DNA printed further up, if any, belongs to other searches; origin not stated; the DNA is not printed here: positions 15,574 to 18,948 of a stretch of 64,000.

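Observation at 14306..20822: Co-directional secreted trio: Cys-rich-repeat lipoprotein, giant Ca-binding metzincin-like protease, PQQ beta-propeller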

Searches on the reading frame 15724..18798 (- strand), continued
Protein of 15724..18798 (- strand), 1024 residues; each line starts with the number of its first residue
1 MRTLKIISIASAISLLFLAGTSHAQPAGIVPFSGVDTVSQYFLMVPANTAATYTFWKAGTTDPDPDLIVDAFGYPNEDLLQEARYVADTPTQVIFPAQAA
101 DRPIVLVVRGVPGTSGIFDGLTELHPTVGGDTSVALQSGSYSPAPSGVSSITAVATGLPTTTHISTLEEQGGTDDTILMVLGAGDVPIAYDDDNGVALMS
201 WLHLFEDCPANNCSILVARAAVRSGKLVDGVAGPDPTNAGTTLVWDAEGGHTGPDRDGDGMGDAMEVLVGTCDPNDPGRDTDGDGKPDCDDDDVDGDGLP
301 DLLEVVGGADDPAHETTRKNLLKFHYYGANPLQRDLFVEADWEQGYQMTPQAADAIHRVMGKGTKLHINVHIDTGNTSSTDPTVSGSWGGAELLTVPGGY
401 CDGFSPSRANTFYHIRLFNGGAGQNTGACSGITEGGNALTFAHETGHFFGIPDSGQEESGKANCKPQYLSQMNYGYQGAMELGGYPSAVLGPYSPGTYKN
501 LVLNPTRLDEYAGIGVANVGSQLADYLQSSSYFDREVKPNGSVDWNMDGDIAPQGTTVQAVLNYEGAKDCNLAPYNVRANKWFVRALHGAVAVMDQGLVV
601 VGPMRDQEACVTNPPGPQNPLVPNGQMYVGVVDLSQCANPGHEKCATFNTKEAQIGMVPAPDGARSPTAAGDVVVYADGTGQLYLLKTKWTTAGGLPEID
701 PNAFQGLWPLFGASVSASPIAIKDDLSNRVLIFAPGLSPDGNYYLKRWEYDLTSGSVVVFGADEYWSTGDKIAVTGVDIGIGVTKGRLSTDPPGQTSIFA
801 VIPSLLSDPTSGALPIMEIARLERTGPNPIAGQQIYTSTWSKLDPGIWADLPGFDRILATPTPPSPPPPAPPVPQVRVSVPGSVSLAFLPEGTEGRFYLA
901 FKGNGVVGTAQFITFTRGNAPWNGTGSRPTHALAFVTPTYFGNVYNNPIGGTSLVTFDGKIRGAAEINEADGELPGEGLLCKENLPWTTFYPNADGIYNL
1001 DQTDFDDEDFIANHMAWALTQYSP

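Call 36: predict_structure(alignment_id=A2)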
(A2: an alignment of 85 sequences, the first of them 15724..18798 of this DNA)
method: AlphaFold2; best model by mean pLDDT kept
length: 1024 residues; sequences in the alignment: 85
mean_pLDDT: 85.7   pTM: 0.87
mean pLDDT of the five models: 85.7, 84.3, 84.1, 83.6, 83.4
residues with pLDDT >= 90: 627; 70-90: 240; 50-70: 123; < 50: 34
segments of 3 or more residues with pLDDT < 50: 482-484, 486-488, 861-866, 970-980
pLDDT, mean of each block of 10 residues (from residue 1): 66 64 79 92 94 89 90 95 91 96 94 64 83 73 77 94 95 94 95 93 95 95 64 78 94 86 95 94 94 96 95 77 96 97 96 93 86 95 95 94 95 95 90 88 95 94 93 86 54 92 96 75 87 91 96 97 88 71 71 92 75 54 73 92 83 58 82 91 88 74 71 90 96 94 95 94 96 85 96 94 80 84 91 92 92 56 48 57 89 93 75 95 94 94 80 93 82 44 70 94 96 93 54
secondary structure, 60 per line:
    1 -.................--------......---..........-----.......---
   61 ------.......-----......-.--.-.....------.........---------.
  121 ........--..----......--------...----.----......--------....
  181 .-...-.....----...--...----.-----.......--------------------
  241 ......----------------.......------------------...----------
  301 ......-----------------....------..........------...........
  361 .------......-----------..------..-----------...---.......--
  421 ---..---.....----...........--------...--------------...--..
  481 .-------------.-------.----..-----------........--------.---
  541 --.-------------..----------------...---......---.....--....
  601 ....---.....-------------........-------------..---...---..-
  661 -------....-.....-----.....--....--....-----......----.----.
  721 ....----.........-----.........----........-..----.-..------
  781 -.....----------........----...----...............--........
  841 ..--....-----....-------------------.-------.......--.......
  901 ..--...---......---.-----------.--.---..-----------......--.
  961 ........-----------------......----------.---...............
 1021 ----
elements in order (helices of 4 or more, strands of 3 or more residues): H2-18 E27-32 E36-45 E51-57 E67-73 E79-84 E91-95 E102-110 E120-128 E137-142 E151-153 E163-168 E177-181 E187-191 E201-203 E214-220 E241-246 H263-269 H301-306 H324-327 E334-343 H350-361 E368-373 E412-418 E429-433 H438-448 H521-528 H581-585 E590-594 E597-604 H608-612 E626-633 E668-671 E673-677 E683-687 E690-693 E696-699 E705-710 E720-724 E729-737 E743-751 E756-763 E782-786 E797-804 E816-830 E833-842 H845-848 H854-857 E885-891 E894-902 E911-916 E952-957 E960-968 E986-991 H1007-1020
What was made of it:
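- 15724..18798 (-): Gene B: 1024-aa secreted multidomain metzincin. AlphaFold model: pLDDT 85.7, pTM 0.87 (call 36).
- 18049..18720 (-): B residues 27-250: N-terminal beta-sandwich region, PPC-like. All-beta and high confidence in the model (call 36).
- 15727..17031 (-): B residues 590-1024: C-terminal beta-propeller, about 24 strands. Strand count from call 36.
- On Metzincin clan: The model shows a helix at 438-448 carrying HExxH, with beta strands upstream (call 36).
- Tried and rejected: The 85-sequence rerun succeeded (call 36).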

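Call 39: fold_search(model_id=the predicted structure, library=pdb)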
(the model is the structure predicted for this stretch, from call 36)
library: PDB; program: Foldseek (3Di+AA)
matches with E <= 10: 1187; with E <= 0.001: 60
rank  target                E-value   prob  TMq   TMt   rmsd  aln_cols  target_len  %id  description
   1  6xn2_A                8.8e-06  1.00  0.19  0.47   8.5       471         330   10  Crystal structure of the GH43_1 enzyme from Xanthomonas citri complexed with xylotriose (released 2020-12-02)
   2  4mlg_A                1.2e-05  1.00  0.18  0.43   9.6       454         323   10  Structure of RS223-Beta-xylosidase (released 2014-09-17)
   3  6xn1_B                2.0e-05  1.00  0.19  0.46   8.6       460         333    9  Crystal structure of the GH43_1 enzyme from Xanthomonas citri complexed with xylose (released 2020-12-02)
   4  6xn0_B                2.2e-05  1.00  0.19  0.46   8.5       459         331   10  Crystal structure of GH43_1 enzyme from Xanthomonas citri (released 2020-12-02)
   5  6xn0_A                3.6e-05  1.00  0.17  0.43  10.3       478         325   10  Crystal structure of GH43_1 enzyme from Xanthomonas citri (released 2020-12-02)
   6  6xn1_A                3.8e-05  1.00  0.19  0.48   8.1       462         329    9  Crystal structure of the GH43_1 enzyme from Xanthomonas citri complexed with xylose (released 2020-12-02)
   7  4mlg_D                4.0e-05  1.00  0.19  0.46   8.6       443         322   10  Structure of RS223-Beta-xylosidase (released 2014-09-17)
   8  7p1e                  4.2e-05  1.00  0.21  0.46   8.5       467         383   11  Structure of KDNase from Aspergillus Terrerus in complex with 2,3-difluoro-2-keto-3-deoxynononic acid (released 2021-10-20)
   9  4mlg_G                4.2e-05  1.00  0.19  0.47   8.8       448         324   10  Structure of RS223-Beta-xylosidase (released 2014-09-17)
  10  4agi_A                4.5e-05  1.00  0.18  0.47   8.5       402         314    8  Crystal Structure of Fucose binding lectin from Aspergillus Fumigatus (AFL) in complex with seleno fucoside. (released 2013-02-06)
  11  2ya7_A                4.7e-05  1.00  0.18  0.34  15.9       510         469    8  Crystal structure of Streptococcus pneumoniae NanA (TIGR4) in complex with Zanamivir (released 2011-04-27)
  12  9db6_A                5.0e-05  1.00  0.20  0.35  10.9       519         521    9  Sialidase682 co-crystallized with inhibitor DANA (released 2025-07-02)
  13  6mrv_A                6.9e-05  1.00  0.20  0.35   8.9       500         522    9  Sialidase26 co-crystallized with DANA (released 2019-10-02)
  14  6xn2_B                9.1e-05  1.00  0.19  0.46   8.2       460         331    9  Crystal structure of the GH43_1 enzyme from Xanthomonas citri complexed with xylotriose (released 2020-12-02)
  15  6zcv                  9.1e-05  0.96  0.16  0.25  16.7       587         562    9  Crystal structure of lanthanide-dependent alcohol dehydrogenase PedH from Pseudomonas putida KT2440 (released 2020-07-15)
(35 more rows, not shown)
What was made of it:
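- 15727..17031 (-): Foldseek against the PDB finds 5- and 6-bladed propellers (GH43, sialidases, AFL lectin) at E about 1e-5, probability 1.0 (call 39).
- On Matrixin (M10A): The propeller has about 24 strands, and its best matches are 5- and 6-bladed (calls 36, 39).
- Confident model, pLDDT 85.7 and pTM 0.87 (call 36), with propeller hits (call 39).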

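Call 46: find_related_loci(query=A1, collection=metagenome_contigs, flank=7000)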
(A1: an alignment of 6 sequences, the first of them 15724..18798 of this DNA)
Query A1 (1024 aa) in metagenome_contigs; peptide patterns used: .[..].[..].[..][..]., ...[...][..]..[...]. (x = any residue, [..] = any of these).
600 stretches matched a pattern (row limit reached: there are more); 218 encode a relative of the query (tblastn E <= 1e-3); the best 80 are kept; 79 distinct loci.
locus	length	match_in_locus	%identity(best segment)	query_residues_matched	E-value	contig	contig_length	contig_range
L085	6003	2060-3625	29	40-585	1e-40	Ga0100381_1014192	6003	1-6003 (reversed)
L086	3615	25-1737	28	442-1021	8e-38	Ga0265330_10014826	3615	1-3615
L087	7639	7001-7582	46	126-342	6e-34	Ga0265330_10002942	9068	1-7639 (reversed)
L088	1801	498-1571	27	162-552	1e-30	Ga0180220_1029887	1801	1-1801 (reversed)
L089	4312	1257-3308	29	161-921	3e-29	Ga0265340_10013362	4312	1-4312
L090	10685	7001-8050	31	248-581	1e-24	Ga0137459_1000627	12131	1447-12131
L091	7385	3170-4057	30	255-549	1e-22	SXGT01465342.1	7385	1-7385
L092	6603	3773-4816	28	253-576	3e-22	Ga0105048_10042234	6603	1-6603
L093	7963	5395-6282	29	255-549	4e-22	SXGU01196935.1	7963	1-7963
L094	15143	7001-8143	28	219-565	9e-22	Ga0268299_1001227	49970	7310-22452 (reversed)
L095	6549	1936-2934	31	252-563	1e-21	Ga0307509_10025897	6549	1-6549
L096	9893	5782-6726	30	255-577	1e-21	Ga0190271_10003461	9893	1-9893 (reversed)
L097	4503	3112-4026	28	264-573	4e-18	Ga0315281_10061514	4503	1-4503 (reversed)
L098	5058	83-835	30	293-551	4e-18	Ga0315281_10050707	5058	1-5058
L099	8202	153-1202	29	253-576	1e-17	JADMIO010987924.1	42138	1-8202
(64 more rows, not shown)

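Call 63: search_protein_families(library=pfam, alignment_id=A1, max_evalue=1)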
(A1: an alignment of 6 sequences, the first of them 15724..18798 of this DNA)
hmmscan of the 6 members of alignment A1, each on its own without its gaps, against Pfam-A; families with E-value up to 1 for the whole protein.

A. member 1, window:15724-18798:- (1024 aa): 3 families
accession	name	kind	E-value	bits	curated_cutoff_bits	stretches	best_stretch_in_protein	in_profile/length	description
PF13688.12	Reprolysin_5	-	0.045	14.4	27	1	432-470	136-174/196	Metallo-peptidase family M12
PF13583.11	Reprolysin_4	-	0.048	13.7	22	1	422-475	120-176/203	Metallo-peptidase family M12B Reprolysin-like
PF10462.15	Peptidase_M66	-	0.14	11.5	20.6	1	422-475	175-233/306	Peptidase M66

B. families by the number of members that match (of 6 scanned): 8 families
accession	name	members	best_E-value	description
PF13583.11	Reprolysin_4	5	2e-05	Metallo-peptidase family M12B Reprolysin-like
PF13688.12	Reprolysin_5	5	4.1e-05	Metallo-peptidase family M12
PF13582.12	Reprolysin_3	4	0.0066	Metallo-peptidase family M12B Reprolysin-like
PF10462.15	Peptidase_M66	4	0.03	Peptidase M66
PF18884.5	TSP3_bac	2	0.00012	Bacterial TSP3 repeat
PF13574.12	Reprolysin_2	2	0.0069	Metallo-peptidase family M12B Reprolysin-like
PF04151.21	PPC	1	0.0052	Bacterial pre-peptidase C-terminal domain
PF02412.23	TSP_3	1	0.32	Thrombospondin type 3 repeat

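Call 74: search_protein_families(library=ncbifam, proteins=[L022:3278-6160:+, L013:9326-12175:+, L016:1692-4601:+, L041:9515-11863:+], max_evalue=0.01)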
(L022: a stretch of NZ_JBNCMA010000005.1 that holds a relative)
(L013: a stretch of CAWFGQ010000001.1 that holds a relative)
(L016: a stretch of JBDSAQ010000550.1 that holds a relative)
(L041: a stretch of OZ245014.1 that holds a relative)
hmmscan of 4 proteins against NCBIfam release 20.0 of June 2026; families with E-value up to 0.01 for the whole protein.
L022:3278-6160:+ (961 aa): 0 families

L013:9326-12175:+ (950 aa): 0 families

L016:1692-4601:+ (970 aa): 0 families

L041:9515-11863:+ (783 aa): 0 families

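Call 75: search_protein_families(library=pfam, proteins=[L022:3278-6160:+, L013:9326-12175:+, L016:1692-4601:+, L041:9515-11863:+], max_evalue=0.01)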
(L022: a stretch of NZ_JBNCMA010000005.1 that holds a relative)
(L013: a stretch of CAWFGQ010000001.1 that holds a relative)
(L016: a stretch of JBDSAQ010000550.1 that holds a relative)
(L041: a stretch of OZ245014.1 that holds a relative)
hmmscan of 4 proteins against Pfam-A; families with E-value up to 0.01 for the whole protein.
L022:3278-6160:+ (961 aa): 0 families

L013:9326-12175:+ (950 aa): 3 families
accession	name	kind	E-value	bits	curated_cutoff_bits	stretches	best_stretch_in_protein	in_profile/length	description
PF18884.5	TSP3_bac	-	2.7e-05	24.3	25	1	270-282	1-13/22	Bacterial TSP3 repeat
PF04151.21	PPC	-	0.00093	20.5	25.9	0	53-116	8-66/70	Bacterial pre-peptidase C-terminal domain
PF13583.11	Reprolysin_4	-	0.0025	18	22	1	455-491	140-178/203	Metallo-peptidase family M12B Reprolysin-like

L016:1692-4601:+ (970 aa): 3 families
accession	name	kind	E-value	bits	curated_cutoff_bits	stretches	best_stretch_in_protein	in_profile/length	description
PF18884.5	TSP3_bac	-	0.00017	21.8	25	1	275-287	1-13/22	Bacterial TSP3 repeat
PF13688.12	Reprolysin_5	-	0.0011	19.7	27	1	463-507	139-188/196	Metallo-peptidase family M12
PF13583.11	Reprolysin_4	-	0.0012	19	22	1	466-507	138-177/203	Metallo-peptidase family M12B Reprolysin-like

L041:9515-11863:+ (783 aa): 2 families
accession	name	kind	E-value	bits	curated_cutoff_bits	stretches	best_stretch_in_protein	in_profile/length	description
PF13688.12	Reprolysin_5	-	0.00023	21.9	27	1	294-384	82-189/196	Metallo-peptidase family M12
PF13582.12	Reprolysin_3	-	0.0004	21.3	22.4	1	300-361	60-122/123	Metallo-peptidase family M12B Reprolysin-like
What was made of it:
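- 18049..18720 (-): Weak PPC (PF04151) hits occur in relatives (calls 63, 75).
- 17884..18042 (-): B residues 253-305: Asp-rich TSP3-type calcium-binding loops. TSP3_bac hits occur in relatives (calls 63, 75).
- On Bacterial TSP3 calcium-binding repeats: TSP3_bac is hit in relatives but not in the window protein itself (calls 63, 75).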

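Call 78: search_protein_families(library=padloc, proteins=[window:15724-18798:-], max_evalue=0.01)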
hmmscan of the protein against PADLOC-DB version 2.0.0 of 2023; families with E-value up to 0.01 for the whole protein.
window:15724-18798:- (1024 aa): 0 families

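Call 85: search_solved_structures(query=A2, max_evalue=1)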
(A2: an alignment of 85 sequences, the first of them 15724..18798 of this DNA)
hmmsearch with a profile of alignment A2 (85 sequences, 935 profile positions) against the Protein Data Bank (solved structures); distinct sequences matched with E-value up to 1: 123 (the best 60 are shown).
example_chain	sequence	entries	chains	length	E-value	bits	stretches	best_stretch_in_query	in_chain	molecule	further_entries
3gbo_A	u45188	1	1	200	0.00032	22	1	341-428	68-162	Zinc metalloproteinase BmooMPalfa-I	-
7c7r_B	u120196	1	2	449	0.00091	20.5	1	230-270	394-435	Biofilm-associated surface protein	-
4q1l_A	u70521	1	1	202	0.0055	17.9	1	400-422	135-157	Snake venom metalloproteinase leucurolysin-A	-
4aig_A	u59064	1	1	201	0.018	16.2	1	403-421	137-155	ADAMALYSIN II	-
3aig_A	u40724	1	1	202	0.018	16.2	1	403-421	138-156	ADAMALYSIN II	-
2aig_P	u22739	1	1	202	0.018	16.2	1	403-421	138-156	ADAMALYSIN II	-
1atl_A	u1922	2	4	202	0.021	16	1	403-421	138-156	Snake venom metalloproteinase atrolysin-D | ATROLYSIN C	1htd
1dth_A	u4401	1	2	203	0.021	16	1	403-421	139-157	ATROLYSIN C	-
1iag_A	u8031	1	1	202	0.021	16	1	403-421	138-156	ADAMALYSIN II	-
6x5x_A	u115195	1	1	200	0.027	15.6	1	340-420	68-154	Snake venom metalloproteinase BmooMP-I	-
1nd1_A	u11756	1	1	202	0.03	15.5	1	400-421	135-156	BaP1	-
2e3x_A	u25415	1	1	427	0.03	15.4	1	338-421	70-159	Coagulation factor X-activating enzyme heavy chain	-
2w12_A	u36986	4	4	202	0.032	15.4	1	400-421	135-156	ZINC METALLOPROTEINASE BAP1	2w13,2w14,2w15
1bkc_E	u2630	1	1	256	0.036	15.2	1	389-431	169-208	TUMOR NECROSIS FACTOR-ALPHA-CONVERTING ENZYME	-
1wni_A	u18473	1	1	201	0.036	15.2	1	343-419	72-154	Trimerelysin II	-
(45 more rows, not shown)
